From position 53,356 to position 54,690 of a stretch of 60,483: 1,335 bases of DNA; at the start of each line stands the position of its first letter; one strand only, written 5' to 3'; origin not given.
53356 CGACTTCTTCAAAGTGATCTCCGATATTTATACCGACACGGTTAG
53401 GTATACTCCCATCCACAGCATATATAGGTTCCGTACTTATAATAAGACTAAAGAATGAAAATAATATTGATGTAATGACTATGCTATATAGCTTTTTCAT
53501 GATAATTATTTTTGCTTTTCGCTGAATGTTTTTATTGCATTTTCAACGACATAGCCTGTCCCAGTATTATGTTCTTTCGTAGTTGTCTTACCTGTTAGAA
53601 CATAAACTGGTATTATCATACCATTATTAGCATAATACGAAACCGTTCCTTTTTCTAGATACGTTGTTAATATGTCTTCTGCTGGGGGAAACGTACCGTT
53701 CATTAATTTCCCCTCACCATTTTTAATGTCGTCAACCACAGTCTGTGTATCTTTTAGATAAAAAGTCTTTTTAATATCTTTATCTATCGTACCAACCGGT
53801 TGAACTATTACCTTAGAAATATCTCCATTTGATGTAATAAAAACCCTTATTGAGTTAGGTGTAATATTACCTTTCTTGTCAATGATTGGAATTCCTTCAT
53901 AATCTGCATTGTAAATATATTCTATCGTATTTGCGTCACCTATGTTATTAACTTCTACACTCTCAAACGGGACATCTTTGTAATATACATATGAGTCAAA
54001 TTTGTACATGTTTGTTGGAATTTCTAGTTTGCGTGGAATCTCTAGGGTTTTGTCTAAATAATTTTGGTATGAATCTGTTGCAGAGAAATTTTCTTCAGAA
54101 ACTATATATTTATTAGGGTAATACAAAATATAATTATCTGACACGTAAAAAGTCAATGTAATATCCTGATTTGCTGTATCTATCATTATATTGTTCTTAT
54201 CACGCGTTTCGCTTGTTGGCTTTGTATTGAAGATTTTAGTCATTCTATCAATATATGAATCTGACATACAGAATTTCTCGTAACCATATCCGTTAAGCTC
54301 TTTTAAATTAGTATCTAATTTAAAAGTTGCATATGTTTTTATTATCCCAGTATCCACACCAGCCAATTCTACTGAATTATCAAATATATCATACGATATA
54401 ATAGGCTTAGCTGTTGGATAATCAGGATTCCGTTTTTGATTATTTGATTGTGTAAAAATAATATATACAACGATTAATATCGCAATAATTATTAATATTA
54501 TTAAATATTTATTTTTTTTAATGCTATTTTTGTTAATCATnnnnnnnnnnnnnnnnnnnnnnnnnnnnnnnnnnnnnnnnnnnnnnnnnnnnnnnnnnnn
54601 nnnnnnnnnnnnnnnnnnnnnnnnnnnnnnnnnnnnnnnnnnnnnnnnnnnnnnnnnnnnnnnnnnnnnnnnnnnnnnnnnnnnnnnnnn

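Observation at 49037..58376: Translationally coupled 9.3 kb operon of three envelope proteins: candidate cell-wall-breaching / host-interaction apparatus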

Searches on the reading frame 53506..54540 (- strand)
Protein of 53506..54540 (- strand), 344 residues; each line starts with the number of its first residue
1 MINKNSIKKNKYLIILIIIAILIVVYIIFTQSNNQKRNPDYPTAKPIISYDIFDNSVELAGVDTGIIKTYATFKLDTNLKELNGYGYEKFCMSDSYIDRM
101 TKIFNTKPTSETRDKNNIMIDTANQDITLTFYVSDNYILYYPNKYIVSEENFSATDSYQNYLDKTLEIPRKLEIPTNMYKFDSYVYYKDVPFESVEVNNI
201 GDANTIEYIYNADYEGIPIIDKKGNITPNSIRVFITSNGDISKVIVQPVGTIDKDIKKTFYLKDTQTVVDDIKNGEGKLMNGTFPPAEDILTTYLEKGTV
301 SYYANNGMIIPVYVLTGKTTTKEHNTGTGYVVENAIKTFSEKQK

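Call 5: search_protein_families(library=pfam, proteins=[window:53506-54540:-], max_evalue=0.01)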
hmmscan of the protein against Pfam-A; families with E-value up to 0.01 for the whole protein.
window:53506-54540:- (344 aa): 0 families

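Call 8: search_protein_families(library=ncbifam, proteins=[window:53506-54540:-], max_evalue=0.01)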
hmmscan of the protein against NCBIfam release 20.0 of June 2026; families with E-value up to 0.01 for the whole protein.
window:53506-54540:- (344 aa): 0 families

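Call 12: search_protein_families(library=pfam, proteins=[window:53506-54540:-], max_evalue=10)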
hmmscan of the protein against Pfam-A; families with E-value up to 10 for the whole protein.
window:53506-54540:- (344 aa): 3 families
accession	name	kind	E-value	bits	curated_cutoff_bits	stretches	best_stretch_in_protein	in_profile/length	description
PF22854.2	VEGFR1-3_N_Ig-like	-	0.084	13.4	35.4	1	116-195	18-93/110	VEGFR1-3, N-terminal Ig-like domain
PF00689.26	Cation_ATPase_C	-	0.41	10.9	27.3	1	3-31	111-139/175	Cation transporting ATPase, C-terminus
PF11337.13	DUF3139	-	2.9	9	27.3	1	9-46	1-38/83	Protein of unknown function (DUF3139)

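Call 32: find_homologous_proteins(query=window:53506-54540:-, max_evalue=0.01)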
Query window:53506-54540:- (344 aa): 1 proteins with E <= 0.01 among 1610 candidates.
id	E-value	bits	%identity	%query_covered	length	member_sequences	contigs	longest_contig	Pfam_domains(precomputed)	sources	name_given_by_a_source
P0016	5.0e-220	747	100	100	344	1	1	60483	-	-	-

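Call 55: search_solved_structures(query=A5, max_evalue=10, show_alignments=1)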
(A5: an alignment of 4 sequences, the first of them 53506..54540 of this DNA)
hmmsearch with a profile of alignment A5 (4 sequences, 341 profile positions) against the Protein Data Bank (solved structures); distinct sequences matched with E-value up to 10: 1.
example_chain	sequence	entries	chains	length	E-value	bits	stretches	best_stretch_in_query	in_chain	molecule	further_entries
7muc_AF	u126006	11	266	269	0.38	13.1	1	3-106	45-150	DotF | IcmG (DotF)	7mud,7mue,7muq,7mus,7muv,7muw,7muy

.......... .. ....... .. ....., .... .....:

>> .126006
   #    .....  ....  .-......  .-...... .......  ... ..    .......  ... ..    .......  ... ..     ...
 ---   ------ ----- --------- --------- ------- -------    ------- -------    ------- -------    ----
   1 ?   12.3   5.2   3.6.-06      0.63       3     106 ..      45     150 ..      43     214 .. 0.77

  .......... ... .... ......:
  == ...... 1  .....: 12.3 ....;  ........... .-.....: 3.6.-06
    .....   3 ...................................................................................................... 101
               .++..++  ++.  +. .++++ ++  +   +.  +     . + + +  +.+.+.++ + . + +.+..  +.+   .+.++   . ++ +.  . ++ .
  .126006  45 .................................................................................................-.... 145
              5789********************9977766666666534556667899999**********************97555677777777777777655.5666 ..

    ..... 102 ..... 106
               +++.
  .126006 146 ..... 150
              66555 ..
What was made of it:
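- On VirB8-like (NTF2-like) T4SS component, gene B: A profile search against PDB sequences gave nothing (call 55).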

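Call 91: predict_structure(alignment_id=A8)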
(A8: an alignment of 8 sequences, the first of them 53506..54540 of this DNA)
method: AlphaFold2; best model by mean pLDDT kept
length: 344 residues; sequences in the alignment: 8
mean_pLDDT: 65.3   pTM: 0.53
mean pLDDT of the five models: 65.3, 47.6, 45.3, 45.3, 42.9
residues with pLDDT >= 90: 34; 70-90: 125; 50-70: 102; < 50: 83
segments of 3 or more residues with pLDDT < 50: 1-3, 24-58, 60-78, 214-227, 304-308, 340-344
pLDDT, mean of each block of 10 residues (from residue 1): 51 63 44 30 26 46 39 42 58 86 90 70 90 85 75 70 87 82 81 74 88 45 46 89 83 55 76 66 60 68 51 73 74 67 39
secondary structure, 60 per line:
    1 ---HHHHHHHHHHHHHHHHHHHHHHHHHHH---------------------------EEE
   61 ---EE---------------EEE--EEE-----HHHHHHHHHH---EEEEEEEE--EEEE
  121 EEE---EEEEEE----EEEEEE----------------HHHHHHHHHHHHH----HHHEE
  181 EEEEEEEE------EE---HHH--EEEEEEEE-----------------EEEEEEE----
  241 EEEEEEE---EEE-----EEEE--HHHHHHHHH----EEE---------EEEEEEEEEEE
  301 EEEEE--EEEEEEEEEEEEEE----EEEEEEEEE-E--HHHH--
elements in order: H4-30 E58-60 E81-83 E86-88 H94-103 E107-114 E117-123 E127-132 E137-142 H159-171 E179-188 E205-212 E230-236 E241-247 E251-253 E259-262 H265-273 E278-280 E290-305 E308-321 E326-334 H339-342
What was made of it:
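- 53506..54540 (-): Gene B, 344 aa: bitopic protein with a TM helix at residues 12-30 and an ectodomain of repeated helix-plus-sheet units. Best structural matches are YycI and YycH. AF2, pLDDT 65, pTM 0.53 (call 91).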

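Call 95: search_protein_families(library=phrogs, proteins=[window:53506-54540:-], max_evalue=0.01)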
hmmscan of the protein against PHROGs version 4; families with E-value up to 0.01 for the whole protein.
window:53506-54540:- (344 aa): 0 families

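Call 96: fold_search(model_id=the predicted structure, library=pdb)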
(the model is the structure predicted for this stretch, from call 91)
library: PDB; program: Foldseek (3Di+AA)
matches with E <= 10: 1594; with E <= 0.001: 2
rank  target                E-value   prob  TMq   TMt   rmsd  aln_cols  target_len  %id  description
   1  2o3o_G                5.5e-05  1.00  0.29  0.37   8.7       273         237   11  Crystal Structure of the sensor histidine kinase regulator YycI from Bacillus subtitlis (released 2007-04-10)
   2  9a5d_B                2.6e-04  1.00  0.34  0.27   9.0       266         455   12  Integrative model of WALK-YYCH by crosslinking MS and deep learning (released 2024-09-18)
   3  7ztr                  7.7e-03  0.13  0.09  0.12  23.6       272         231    8  Crystal structure of the carotenoid-binding protein domain from silkworm Bombyx mori (BmCBP) in the apoform, W232F mutan (released 2022-10-26)
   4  4mc7_A                1.2e-02  0.18  0.12  0.11  18.5       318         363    6  Crystal structure of a subtype N11 neuraminidase-like protein of A/flat-faced bat/Peru/033/2010 (H18N11) (released 2013-10-23)
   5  9o5u_A                2.0e-02  0.16  0.12  0.10  18.1       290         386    6  CryoEM structure of Siamese algae-eater influenza-like virus (SAEILV) NA (released 2025-08-06)
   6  6n6b_A                2.2e-02  0.18  0.10  0.09  17.0       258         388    7  The complex crystal structure of neuraminidase from A/Minnesota/11/2010 with B10 antibody. (released 2019-07-03)
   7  4k3y_C                2.6e-02  0.12  0.11  0.11  18.6       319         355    6  Crystal structure of a subtype N11 neuraminidase-like protein of A/flat-faced bat/Peru/033/2010 (H18N11) (released 2013-10-23)
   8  4nw4                  2.9e-02  0.07  0.08  0.10  25.0       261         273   12  Crystal structure of a DUF4822 family protein (EF0375) from Enterococcus faecalis V583 at 1.85 A resolution (released 2014-02-19)
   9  7u4g_A                3.1e-02  0.11  0.10  0.09  17.8       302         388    6  Neuraminidase from influenza virus A/Shandong/9/1993(H3N2) (released 2022-10-19)
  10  4k3y_A                3.6e-02  0.11  0.11  0.11  18.9       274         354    5  Crystal structure of a subtype N11 neuraminidase-like protein of A/flat-faced bat/Peru/033/2010 (H18N11) (released 2013-10-23)
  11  3u1w_A                3.8e-02  0.18  0.14  0.17  18.5       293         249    7  Crystal structure of a Calcium binding protein (BDI_1975) from Parabacteroides distasonis ATCC 8503 at 2.00 A resoluti (released 2012-01-25)
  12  3u1w_C                4.2e-02  0.20  0.13  0.17  18.2       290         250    7  Crystal structure of a Calcium binding protein (BDI_1975) from Parabacteroides distasonis ATCC 8503 at 2.00 A resoluti (released 2012-01-25)
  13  4zf5_A                4.2e-02  0.06  0.07  0.10  20.6       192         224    8  Crystal structure of Green Fluorescent Protein (GFP); S65T, Y66(Cl2Y), H148D; circular permutant ( 50-51) (released 2015-06-10)
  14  9pa8_B                4.7e-02  0.05  0.11  0.08  21.1       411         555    7  NmTbpB and Tf protein complex (released 2026-03-04)
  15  9osr_C                5.8e-02  0.14  0.10  0.09  16.7       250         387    7  Structure of Fab HB420 in complex with influenza H3N2 A/Moscow/10/1999 neuraminidase (released 2025-10-01)
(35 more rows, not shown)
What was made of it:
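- On VirB8-like (NTF2-like) T4SS component, gene B: The best matches are YycI and YycH (call 96).
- On YycH/YycI family, gene B: E=5.5e-5 and 2.6e-4, probability 1.0, but TM-scores of 0.27-0.37 and model pLDDT 65 (calls 91, 96).
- Closest known: YycH/YycI accessory proteins of the WalRK system. Same: B shares the N-terminal single TM helix, the extracytoplasmic repeated alpha+beta domains and the best structural matches (call 96).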
